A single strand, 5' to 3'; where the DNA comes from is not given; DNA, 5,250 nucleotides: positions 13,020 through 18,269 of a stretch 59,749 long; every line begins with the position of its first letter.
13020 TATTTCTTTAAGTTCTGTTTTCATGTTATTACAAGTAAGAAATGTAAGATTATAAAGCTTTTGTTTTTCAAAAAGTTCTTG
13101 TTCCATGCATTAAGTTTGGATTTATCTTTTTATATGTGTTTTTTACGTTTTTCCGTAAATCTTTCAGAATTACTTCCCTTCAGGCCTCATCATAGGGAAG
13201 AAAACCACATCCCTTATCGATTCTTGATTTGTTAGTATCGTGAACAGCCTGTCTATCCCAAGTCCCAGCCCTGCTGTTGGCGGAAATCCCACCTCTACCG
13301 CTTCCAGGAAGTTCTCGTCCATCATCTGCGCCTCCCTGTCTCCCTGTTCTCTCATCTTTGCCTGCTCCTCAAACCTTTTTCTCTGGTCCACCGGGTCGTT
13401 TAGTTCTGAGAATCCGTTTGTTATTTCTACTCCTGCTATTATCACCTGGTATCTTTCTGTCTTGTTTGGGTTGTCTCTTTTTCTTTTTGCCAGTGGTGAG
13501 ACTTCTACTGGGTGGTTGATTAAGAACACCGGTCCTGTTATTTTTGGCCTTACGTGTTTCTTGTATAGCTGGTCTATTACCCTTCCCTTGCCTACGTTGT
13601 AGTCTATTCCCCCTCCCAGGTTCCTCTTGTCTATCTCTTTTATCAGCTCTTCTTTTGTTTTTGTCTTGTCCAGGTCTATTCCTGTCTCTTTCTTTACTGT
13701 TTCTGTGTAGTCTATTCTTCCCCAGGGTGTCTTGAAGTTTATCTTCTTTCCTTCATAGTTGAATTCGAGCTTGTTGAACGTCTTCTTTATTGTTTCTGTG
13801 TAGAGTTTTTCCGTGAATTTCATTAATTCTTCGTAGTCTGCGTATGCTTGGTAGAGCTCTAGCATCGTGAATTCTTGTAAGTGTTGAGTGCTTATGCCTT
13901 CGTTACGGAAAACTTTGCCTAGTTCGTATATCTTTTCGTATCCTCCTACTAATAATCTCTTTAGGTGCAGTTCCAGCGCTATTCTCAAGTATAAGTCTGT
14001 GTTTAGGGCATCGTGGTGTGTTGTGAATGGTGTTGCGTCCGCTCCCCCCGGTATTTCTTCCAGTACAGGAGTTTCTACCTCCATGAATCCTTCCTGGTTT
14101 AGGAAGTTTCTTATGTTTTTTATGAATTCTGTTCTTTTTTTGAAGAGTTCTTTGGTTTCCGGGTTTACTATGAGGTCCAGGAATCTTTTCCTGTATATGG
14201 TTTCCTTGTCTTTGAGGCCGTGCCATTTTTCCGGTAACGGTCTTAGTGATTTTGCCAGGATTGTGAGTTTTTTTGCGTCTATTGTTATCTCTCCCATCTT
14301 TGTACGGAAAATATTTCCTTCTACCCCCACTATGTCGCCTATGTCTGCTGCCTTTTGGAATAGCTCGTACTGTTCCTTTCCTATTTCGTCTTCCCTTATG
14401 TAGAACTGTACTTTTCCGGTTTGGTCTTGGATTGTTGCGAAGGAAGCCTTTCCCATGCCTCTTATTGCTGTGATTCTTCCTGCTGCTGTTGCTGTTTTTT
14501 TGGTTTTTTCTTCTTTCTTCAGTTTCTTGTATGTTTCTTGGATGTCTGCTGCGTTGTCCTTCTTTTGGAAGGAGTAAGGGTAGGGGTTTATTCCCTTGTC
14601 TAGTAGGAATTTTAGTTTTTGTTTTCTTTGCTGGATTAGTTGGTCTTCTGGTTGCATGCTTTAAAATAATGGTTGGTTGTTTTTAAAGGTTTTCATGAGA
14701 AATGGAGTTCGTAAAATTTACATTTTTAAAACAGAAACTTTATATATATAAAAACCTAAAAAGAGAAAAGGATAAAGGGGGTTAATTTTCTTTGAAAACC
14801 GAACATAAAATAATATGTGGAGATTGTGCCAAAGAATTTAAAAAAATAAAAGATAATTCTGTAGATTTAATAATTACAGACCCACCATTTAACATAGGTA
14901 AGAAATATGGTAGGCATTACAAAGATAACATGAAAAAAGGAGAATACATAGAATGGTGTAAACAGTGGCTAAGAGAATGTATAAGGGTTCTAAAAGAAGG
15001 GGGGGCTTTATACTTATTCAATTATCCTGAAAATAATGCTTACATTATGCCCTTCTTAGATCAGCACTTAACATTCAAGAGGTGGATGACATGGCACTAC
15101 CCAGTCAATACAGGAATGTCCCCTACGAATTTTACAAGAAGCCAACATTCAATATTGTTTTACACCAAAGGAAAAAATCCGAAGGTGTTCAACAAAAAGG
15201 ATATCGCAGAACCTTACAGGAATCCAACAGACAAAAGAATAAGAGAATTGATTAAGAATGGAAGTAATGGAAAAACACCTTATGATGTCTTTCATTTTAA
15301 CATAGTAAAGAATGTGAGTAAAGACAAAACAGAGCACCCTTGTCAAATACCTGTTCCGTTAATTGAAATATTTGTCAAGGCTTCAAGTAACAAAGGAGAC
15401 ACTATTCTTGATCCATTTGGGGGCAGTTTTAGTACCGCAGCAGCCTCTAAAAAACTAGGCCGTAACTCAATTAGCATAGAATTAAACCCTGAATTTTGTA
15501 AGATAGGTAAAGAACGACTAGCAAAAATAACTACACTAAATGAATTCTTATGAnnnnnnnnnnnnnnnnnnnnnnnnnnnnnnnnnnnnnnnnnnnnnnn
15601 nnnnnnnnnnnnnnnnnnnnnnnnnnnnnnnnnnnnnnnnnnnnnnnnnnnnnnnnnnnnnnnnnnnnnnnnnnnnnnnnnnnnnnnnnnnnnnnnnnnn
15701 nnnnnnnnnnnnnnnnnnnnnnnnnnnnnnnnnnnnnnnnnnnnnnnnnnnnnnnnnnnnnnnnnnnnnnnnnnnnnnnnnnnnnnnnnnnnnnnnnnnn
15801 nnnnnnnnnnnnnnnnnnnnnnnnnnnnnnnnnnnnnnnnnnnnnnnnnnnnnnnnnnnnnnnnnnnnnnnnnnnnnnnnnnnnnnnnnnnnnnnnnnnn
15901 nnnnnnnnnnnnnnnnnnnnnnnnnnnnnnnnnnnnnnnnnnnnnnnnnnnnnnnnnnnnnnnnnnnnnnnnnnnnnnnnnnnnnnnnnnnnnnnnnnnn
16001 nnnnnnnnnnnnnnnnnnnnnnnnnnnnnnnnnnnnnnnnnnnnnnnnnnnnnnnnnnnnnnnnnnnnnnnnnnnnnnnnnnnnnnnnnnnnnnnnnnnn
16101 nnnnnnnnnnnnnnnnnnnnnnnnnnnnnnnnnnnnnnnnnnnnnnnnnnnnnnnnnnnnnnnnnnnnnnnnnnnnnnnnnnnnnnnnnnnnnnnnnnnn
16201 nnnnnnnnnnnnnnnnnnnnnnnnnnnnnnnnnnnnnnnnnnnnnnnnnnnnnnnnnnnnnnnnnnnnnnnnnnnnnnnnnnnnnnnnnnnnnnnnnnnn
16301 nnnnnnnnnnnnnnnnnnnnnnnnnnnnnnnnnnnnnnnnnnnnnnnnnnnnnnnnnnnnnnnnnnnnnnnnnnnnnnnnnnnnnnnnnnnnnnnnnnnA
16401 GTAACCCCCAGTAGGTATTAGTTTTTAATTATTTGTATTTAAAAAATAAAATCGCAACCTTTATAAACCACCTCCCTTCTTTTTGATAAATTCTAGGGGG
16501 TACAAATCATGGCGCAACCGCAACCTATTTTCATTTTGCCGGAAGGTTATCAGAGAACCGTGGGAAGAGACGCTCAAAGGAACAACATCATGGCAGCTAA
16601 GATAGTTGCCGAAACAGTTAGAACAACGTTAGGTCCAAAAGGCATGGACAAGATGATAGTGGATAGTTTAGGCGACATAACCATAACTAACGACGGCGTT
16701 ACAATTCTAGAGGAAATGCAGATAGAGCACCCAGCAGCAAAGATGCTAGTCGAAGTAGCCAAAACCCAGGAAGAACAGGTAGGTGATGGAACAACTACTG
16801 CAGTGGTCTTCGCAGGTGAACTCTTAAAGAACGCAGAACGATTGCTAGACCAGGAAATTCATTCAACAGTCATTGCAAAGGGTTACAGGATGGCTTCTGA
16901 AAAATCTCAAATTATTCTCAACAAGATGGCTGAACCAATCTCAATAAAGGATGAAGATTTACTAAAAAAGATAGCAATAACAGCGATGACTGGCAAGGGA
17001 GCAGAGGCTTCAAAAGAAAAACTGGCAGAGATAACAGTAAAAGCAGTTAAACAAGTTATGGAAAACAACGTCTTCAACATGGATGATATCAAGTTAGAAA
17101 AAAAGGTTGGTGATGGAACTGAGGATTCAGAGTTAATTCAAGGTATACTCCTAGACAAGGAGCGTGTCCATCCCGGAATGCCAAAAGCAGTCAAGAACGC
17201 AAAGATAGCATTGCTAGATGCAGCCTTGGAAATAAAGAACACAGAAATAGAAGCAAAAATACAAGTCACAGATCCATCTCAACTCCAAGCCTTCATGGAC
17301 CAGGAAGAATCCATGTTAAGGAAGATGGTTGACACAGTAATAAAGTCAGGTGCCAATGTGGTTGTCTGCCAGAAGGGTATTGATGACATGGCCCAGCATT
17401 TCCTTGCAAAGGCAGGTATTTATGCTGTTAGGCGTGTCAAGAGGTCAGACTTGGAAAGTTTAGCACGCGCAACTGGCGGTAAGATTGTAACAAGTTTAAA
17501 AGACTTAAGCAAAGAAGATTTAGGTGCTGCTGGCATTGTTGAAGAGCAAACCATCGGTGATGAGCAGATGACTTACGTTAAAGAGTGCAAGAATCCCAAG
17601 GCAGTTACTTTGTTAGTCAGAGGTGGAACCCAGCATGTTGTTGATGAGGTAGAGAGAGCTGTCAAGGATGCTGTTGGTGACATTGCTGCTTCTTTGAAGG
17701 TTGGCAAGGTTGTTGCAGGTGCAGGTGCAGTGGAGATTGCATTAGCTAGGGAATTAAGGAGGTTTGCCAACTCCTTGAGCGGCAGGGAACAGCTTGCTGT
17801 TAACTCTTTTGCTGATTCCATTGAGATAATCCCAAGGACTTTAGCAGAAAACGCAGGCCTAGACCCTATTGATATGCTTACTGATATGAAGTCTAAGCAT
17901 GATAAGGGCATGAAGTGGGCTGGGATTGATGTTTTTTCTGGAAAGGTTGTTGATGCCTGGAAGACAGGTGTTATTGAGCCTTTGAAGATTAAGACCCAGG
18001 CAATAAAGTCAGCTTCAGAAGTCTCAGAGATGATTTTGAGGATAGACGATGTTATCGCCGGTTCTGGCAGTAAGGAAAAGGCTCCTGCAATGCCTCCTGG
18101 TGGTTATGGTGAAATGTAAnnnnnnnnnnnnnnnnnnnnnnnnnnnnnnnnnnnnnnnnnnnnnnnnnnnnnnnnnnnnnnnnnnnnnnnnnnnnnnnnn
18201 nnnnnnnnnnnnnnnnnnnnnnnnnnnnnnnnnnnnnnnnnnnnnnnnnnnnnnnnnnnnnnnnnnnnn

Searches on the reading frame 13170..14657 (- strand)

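Call 11: search_protein_families(library=pfam, proteins=[window:13170-14657:-])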
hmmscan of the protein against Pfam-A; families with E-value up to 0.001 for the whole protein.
window:13170-14657:- (495 aa): 3 families
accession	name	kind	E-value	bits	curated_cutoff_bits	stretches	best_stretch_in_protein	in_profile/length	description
PF00152.25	tRNA-synt_2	-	3.1e-87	293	25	1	151-490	2-307/308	tRNA synthetases class II (D, K and N)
PF01336.31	tRNA_anti-codon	-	1.3e-15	57.5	27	1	57-134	2-75/75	OB-fold nucleic acid binding domain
PF01409.25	tRNA-synt_2d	-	2.7e-06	27.5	19.8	0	242-314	104-175/246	tRNA synthetases class II core domain (F)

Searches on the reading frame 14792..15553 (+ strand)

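Call 49: search_protein_families(library=pfam, proteins=[window:14792-15553:+], max_evalue=0.00001)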
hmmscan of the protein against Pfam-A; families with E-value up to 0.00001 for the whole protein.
window:14792-15553:+ (253 aa): 1 family
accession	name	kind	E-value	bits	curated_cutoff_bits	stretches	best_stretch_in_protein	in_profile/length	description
PF01555.25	N6_N4_Mtase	-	8.3e-54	183.3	26.7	1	24-241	1-221/221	DNA methylase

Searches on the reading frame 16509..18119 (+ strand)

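Call 11: search_protein_families(library=pfam, proteins=[window:16509-18119:+])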
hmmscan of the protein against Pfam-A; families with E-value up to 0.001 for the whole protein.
window:16509-18119:+ (536 aa): 1 family
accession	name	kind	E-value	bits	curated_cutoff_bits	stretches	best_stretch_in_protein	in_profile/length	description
PF00118.29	Cpn60_TCP1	-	3.5e-185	616.8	34.3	1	33-517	1-487/490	TCP-1/cpn60 chaperonin family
